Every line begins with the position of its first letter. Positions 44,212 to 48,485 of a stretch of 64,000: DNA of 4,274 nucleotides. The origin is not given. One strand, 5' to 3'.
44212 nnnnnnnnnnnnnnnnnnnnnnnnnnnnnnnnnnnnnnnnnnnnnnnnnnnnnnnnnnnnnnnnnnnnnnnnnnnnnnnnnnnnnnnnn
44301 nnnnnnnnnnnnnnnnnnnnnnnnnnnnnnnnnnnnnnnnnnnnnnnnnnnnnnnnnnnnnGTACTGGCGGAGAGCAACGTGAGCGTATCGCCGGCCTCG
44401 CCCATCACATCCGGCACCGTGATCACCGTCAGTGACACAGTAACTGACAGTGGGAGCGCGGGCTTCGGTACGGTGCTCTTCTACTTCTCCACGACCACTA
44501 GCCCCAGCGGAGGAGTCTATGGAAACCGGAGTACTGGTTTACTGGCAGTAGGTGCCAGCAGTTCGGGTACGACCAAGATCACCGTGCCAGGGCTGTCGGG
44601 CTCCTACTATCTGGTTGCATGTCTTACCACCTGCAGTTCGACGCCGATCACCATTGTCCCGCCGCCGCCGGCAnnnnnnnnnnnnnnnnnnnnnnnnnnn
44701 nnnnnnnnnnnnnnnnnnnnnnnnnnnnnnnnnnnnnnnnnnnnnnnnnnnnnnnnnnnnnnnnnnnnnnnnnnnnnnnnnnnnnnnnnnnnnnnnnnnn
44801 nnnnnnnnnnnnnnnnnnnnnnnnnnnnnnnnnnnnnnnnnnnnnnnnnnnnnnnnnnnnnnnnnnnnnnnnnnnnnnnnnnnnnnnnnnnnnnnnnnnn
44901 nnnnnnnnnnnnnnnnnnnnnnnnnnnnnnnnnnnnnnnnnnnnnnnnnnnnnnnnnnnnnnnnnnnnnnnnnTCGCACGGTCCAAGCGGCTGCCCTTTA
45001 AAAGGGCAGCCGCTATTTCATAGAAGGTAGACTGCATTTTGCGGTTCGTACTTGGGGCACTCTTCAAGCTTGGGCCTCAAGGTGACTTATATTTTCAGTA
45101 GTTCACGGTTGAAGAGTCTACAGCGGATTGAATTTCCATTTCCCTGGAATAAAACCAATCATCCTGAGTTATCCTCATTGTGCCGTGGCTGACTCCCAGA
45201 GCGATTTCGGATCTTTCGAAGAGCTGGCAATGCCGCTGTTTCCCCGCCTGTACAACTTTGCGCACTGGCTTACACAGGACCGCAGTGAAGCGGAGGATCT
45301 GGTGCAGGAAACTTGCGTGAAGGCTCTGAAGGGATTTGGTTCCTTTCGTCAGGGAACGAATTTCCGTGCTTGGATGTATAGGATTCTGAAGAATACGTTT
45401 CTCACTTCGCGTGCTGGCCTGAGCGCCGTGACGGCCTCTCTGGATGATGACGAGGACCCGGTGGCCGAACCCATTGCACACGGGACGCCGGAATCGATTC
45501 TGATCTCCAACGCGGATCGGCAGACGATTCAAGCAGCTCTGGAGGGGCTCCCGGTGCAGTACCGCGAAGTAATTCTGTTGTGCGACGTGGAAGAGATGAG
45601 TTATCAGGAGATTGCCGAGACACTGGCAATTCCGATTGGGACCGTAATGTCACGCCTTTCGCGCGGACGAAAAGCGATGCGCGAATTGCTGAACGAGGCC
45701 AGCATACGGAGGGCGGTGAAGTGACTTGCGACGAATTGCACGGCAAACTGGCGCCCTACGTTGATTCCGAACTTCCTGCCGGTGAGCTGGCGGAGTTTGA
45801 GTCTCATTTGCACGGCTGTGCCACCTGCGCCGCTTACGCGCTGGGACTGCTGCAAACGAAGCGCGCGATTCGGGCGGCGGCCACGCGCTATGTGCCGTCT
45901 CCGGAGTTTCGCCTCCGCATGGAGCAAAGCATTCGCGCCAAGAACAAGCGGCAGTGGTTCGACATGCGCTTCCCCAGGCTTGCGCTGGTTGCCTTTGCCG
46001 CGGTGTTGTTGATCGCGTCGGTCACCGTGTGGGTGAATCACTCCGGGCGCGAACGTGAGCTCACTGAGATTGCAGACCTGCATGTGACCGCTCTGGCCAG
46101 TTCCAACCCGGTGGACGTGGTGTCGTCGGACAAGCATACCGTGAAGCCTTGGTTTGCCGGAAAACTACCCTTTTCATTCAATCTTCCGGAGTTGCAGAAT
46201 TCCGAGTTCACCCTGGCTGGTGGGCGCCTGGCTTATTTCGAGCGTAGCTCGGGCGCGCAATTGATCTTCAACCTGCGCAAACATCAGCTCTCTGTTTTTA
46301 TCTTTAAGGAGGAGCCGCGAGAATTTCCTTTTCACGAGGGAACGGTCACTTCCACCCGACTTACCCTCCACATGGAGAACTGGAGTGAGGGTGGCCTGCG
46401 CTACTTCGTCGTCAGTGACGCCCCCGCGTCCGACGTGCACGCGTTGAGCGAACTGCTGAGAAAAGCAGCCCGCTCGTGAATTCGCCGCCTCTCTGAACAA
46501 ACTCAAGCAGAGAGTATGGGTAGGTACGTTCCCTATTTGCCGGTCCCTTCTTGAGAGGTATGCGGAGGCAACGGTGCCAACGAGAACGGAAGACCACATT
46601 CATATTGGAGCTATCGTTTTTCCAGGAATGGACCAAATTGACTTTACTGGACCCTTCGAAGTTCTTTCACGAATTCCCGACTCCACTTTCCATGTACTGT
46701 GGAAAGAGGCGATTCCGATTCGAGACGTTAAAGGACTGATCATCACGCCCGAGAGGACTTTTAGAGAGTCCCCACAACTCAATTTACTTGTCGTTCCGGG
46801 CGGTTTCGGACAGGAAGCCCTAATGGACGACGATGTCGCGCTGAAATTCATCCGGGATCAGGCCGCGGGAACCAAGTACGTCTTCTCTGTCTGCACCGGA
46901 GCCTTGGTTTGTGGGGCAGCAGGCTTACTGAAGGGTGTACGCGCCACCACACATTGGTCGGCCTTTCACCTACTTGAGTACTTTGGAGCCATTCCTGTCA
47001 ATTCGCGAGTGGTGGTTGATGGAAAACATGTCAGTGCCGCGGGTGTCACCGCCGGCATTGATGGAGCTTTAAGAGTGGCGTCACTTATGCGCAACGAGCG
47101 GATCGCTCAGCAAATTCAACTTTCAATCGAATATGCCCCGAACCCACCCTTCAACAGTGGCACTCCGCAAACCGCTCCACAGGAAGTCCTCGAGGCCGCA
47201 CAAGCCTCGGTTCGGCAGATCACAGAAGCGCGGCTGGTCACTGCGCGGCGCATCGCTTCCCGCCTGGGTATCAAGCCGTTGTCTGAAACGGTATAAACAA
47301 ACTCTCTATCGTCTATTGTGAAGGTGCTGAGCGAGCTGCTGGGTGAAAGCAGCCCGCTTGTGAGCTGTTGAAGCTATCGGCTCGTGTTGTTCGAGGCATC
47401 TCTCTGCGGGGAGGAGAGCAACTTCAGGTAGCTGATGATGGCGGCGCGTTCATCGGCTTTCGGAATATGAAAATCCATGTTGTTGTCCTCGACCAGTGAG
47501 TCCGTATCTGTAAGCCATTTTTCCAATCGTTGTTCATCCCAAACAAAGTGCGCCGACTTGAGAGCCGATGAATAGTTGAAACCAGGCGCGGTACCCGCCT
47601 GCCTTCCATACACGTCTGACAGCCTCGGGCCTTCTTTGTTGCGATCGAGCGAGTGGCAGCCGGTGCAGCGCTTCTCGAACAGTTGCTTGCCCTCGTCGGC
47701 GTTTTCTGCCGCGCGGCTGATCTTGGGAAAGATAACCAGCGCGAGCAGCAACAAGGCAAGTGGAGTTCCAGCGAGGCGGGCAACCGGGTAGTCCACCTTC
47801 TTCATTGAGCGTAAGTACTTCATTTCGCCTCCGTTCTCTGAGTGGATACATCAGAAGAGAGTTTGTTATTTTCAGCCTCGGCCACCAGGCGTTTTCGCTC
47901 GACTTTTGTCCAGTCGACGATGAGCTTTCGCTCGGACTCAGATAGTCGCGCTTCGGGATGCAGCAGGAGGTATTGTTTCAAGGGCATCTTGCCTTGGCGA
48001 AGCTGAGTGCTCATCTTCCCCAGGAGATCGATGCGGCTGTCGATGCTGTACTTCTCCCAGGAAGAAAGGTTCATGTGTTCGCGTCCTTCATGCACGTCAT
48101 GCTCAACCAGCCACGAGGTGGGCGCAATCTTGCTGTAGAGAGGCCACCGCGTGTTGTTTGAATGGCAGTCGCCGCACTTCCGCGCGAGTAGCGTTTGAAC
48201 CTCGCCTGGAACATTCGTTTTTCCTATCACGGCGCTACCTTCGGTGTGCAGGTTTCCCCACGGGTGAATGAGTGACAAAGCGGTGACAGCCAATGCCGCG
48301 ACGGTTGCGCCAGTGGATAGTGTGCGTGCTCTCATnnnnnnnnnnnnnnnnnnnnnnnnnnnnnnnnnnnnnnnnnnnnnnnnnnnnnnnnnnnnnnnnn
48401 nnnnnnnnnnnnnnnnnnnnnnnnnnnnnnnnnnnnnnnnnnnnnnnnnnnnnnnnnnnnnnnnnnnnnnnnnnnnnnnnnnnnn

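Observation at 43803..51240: A 1.2-kb near-perfect inverted repeat puts the same C-terminal module and terminator on two otherwise unrelated giant surface proteins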

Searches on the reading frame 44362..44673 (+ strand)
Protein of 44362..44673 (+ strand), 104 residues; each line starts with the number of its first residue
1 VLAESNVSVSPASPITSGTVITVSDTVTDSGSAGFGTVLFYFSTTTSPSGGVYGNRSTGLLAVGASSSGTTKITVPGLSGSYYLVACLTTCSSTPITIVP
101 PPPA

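Call 15: search_protein_families(library=pfam, proteins=[window:44362-44673:+], max_evalue=10)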
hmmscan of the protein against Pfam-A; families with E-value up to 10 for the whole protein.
seq(104 aa): 0 families

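Call 60: predict_structure(alignment_id=A1)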
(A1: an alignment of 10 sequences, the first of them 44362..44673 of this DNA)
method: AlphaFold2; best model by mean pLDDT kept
length: 104 residues; sequences in the alignment: 10
mean_pLDDT: 92.3   pTM: 0.81
mean pLDDT of the five models: 92.3, 91.5, 90.7, 89.8, 89.4
residues with pLDDT >= 90: 84; 70-90: 19; 50-70: 1; < 50: 0
segments of 3 or more residues with pLDDT < 50: none
pLDDT, mean of each block of 10 residues (from residue 1): 93 91 95 90 93 93 94 92 95 93 74
secondary structure, 60 per line:
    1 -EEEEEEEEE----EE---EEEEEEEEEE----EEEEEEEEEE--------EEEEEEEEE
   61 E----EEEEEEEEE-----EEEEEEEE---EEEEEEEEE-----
elements in order: E2-10 E20-29 E34-43 E52-61 E66-74 E80-87 E91-99
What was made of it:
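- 44047..44970 (+): Three tandem CARDB-type units of 105, 104 and 99 aa (copy in B at 50073-50996). Each ends in YYLVAC-x3-C-SSTPITI. AlphaFold2 model of unit 2: pLDDT 92, seven-strand beta-sandwich (call 60).
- On CARDB (PF07705): AlphaFold2 with alignment A1 gives pLDDT 92.3 and seven strands (call 60).
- Closest known: CARDB domain arrays. Same: Same seven-strand sandwich (call 60).
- Tried and rejected: Redoing one unit with a 10-row alignment worked (call 60).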

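Call 62: fold_search(model_id=the predicted structure, library=pdb)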
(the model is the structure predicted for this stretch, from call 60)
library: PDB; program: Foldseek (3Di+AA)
matches with E <= 10: 1752; with E <= 0.001: 20
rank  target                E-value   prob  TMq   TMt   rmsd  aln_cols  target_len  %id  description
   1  6r5p_A                2.5e-04  1.00  0.68  0.12   4.3       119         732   17  The crystal structure of Glycoside Hydrolase BglX inactive mutant D286N from P. aeruginosa in complex with glucose (released 2020-04-15)
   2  9lql_D                2.6e-04  1.00  0.75  0.12   4.2       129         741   16  Structure of STG-hydrolyzing beta-glucosidase 1 (PSTG1) complexed with heptyl 1-thio-beta-D-glucopyranoside (released 2026-02-04)
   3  6r5o_A                2.6e-04  1.00  0.68  0.12   4.3       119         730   17  The crystal structure the Glycoside Hydrolase BglX inactive mutant D286N from P. aeruginosa in complex with two glucos (released 2020-04-15)
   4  6r5p_B                2.7e-04  1.00  0.70  0.12   4.3       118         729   17  The crystal structure of Glycoside Hydrolase BglX inactive mutant D286N from P. aeruginosa in complex with glucose (released 2020-04-15)
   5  9lql_A                3.2e-04  1.00  0.76  0.12   4.2       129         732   16  Structure of STG-hydrolyzing beta-glucosidase 1 (PSTG1) complexed with heptyl 1-thio-beta-D-glucopyranoside (released 2026-02-04)
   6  6r5i_B                3.3e-04  1.00  0.69  0.12   4.2       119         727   17  The crystal structure of the Glycoside Hydrolase BglX from P. aeruginosa (released 2020-04-15)
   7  8j9f_A                3.9e-04  1.00  0.73  0.12   4.5       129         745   16  Structure of STG-hydrolyzing beta-glucosidase 1 (PSTG1) (released 2024-04-10)
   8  9lql_C                4.3e-04  1.00  0.75  0.12   4.2       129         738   16  Structure of STG-hydrolyzing beta-glucosidase 1 (PSTG1) complexed with heptyl 1-thio-beta-D-glucopyranoside (released 2026-02-04)
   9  8j9f_B                4.3e-04  1.00  0.74  0.12   4.5       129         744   16  Structure of STG-hydrolyzing beta-glucosidase 1 (PSTG1) (released 2024-04-10)
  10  7ms2_A                4.5e-04  1.00  0.76  0.12   3.6       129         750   16  Three-dimensional structure of a GH3 Beta-glucosidase from Clostridium thermocellum in complex with glycerol (released 2022-05-18)
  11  6r5i_A                5.2e-04  1.00  0.69  0.12   4.2       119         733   17  The crystal structure of the Glycoside Hydrolase BglX from P. aeruginosa (released 2020-04-15)
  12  9lql_B                5.7e-04  1.00  0.76  0.12   4.2       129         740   16  Structure of STG-hydrolyzing beta-glucosidase 1 (PSTG1) complexed with heptyl 1-thio-beta-D-glucopyranoside (released 2026-02-04)
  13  8j9f_C                6.0e-04  1.00  0.75  0.12   4.2       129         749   16  Structure of STG-hydrolyzing beta-glucosidase 1 (PSTG1) (released 2024-04-10)
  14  5xxn_A                6.0e-04  1.00  0.70  0.12   4.1       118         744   19  Crystal Structure of mutant (D286N) beta-glucosidase from Bacteroides thetaiotaomicron in complex with sophorose (released 2017-12-13)
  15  6r5r_B                6.3e-04  1.00  0.68  0.12   5.2       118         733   17  The crystal structure of Glycoside Hydrolase BglX inactive mutant D286N from P. aeruginosa in complex with cellobiose (released 2020-04-15)
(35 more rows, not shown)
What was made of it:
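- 44047..44970 (+): Foldseek finds E-set-type sandwiches, TM 0.68-0.76 (call 62).
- On CARDB (PF07705): Foldseek PDB matches are Fn3-like domains of GH3 enzymes and NPC2, TM 0.68-0.76, probability 1.00 (call 62).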

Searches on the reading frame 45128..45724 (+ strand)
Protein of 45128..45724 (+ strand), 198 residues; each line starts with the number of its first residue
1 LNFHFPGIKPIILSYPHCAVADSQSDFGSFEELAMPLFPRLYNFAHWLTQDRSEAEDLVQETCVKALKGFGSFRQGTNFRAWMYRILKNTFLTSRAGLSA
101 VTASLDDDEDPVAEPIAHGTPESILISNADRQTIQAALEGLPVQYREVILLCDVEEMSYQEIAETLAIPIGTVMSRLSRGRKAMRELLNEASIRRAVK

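Call 18: search_protein_families(library=pfam, proteins=[window:45128-45724:+], max_evalue=0.001)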
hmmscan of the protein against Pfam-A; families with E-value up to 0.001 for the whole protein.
window:45128-45724:+ (198 aa): 4 families
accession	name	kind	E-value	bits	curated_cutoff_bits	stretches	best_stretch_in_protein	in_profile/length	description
PF08281.18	Sigma70_r4_2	-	6.9e-20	70.9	25.7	1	132-184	2-54/54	Sigma-70, region 4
PF04542.20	Sigma70_r2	-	4.3e-16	58.9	24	1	39-94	7-64/71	Sigma-70 region 2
PF04545.22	Sigma70_r4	-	3.3e-11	42.9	24.1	1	137-186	1-50/50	Sigma-70, region 4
PF22029.2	PhyR_sigma2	-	3e-07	30.8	27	1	39-87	6-54/55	Sigma2 domain of PhyR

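Call 67: find_encoding_contigs(protein=window:45128-45724:+, flank=10000, max_places=10)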
Protein window:45128-45724:+ (198 aa): no gene with exactly this product is on record in the collection.

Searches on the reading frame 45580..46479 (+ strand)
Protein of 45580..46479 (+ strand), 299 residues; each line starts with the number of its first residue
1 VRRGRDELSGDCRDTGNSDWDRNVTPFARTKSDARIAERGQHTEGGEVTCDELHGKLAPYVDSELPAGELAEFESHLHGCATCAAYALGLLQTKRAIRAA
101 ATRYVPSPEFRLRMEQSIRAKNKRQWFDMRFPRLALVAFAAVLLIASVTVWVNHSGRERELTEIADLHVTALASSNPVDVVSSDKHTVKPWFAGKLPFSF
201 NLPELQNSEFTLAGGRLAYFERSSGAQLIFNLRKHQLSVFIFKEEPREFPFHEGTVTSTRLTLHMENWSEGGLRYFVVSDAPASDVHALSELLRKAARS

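Call 18: search_protein_families(library=pfam, proteins=[window:45580-46479:+], max_evalue=0.001)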
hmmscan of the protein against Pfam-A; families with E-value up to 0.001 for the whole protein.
window:45580-46479:+ (299 aa): 1 family
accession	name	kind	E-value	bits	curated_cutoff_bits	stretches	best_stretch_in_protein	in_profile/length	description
PF13490.11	zf-HC2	-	2.5e-07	31.1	22.2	1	50-84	1-35/35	Putative zinc-finger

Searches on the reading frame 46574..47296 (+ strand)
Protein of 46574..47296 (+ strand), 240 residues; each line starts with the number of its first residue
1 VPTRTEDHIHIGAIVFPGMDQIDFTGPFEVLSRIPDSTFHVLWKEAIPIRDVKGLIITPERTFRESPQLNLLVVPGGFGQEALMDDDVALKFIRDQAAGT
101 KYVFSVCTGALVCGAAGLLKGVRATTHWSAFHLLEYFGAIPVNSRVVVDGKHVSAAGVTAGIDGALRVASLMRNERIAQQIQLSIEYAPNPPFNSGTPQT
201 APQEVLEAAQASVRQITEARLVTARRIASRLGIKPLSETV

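Call 18: search_protein_families(library=pfam, proteins=[window:46574-47296:+], max_evalue=0.001)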
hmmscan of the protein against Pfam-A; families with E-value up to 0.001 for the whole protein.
window:46574-47296:+ (240 aa): 1 family
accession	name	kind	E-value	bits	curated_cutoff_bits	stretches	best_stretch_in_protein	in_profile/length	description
PF01965.30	DJ-1_PfpI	-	8.4e-25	87.9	26.6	1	14-167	6-161/165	DJ-1/PfpI family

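Call 66: find_encoding_contigs(protein=window:46574-47296:+, flank=10000, max_places=10)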
Protein window:46574-47296:+ (240 aa): 1 contig read that carries it; 1 place shown.
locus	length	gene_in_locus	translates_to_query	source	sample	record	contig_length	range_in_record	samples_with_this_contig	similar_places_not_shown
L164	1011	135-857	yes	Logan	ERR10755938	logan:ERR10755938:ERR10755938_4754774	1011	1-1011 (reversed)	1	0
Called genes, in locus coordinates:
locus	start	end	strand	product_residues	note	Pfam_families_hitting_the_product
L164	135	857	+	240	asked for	PF01965:DJ-1_PfpI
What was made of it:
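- Tried and rejected: Only a 1-kb Logan contig for DJ-1 was found (call 66).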

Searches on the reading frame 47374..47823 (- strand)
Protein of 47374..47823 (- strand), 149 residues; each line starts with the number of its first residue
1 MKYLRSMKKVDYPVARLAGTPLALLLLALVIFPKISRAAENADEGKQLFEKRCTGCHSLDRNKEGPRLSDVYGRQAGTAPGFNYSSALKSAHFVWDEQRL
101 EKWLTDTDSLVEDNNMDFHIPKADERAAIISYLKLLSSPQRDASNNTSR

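Call 18: search_protein_families(library=pfam, proteins=[window:47374-47823:-], max_evalue=0.001)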
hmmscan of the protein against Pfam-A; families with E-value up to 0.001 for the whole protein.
window:47374-47823:- (149 aa): 2 families
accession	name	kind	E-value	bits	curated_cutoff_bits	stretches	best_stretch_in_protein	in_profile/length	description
PF00034.26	Cytochrom_C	-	2e-09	39.1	21.3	1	42-134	1-87/90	Cytochrome c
PF13442.11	Cytochrome_CBB3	-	0.00022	21.9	27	1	41-70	2-29/68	Cytochrome C oxidase, cbb3-type, subunit III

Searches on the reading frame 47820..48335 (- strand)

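Call 18: search_protein_families(library=pfam, proteins=[window:47820-48335:-], max_evalue=0.001)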
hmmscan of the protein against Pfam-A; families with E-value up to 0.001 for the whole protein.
window:47820-48335:- (171 aa): 1 family
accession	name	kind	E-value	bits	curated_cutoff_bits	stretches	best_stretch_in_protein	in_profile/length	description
PF14376.11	Haem_bd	-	8.8e-39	133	27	1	32-144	20-132/133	Haem-binding domain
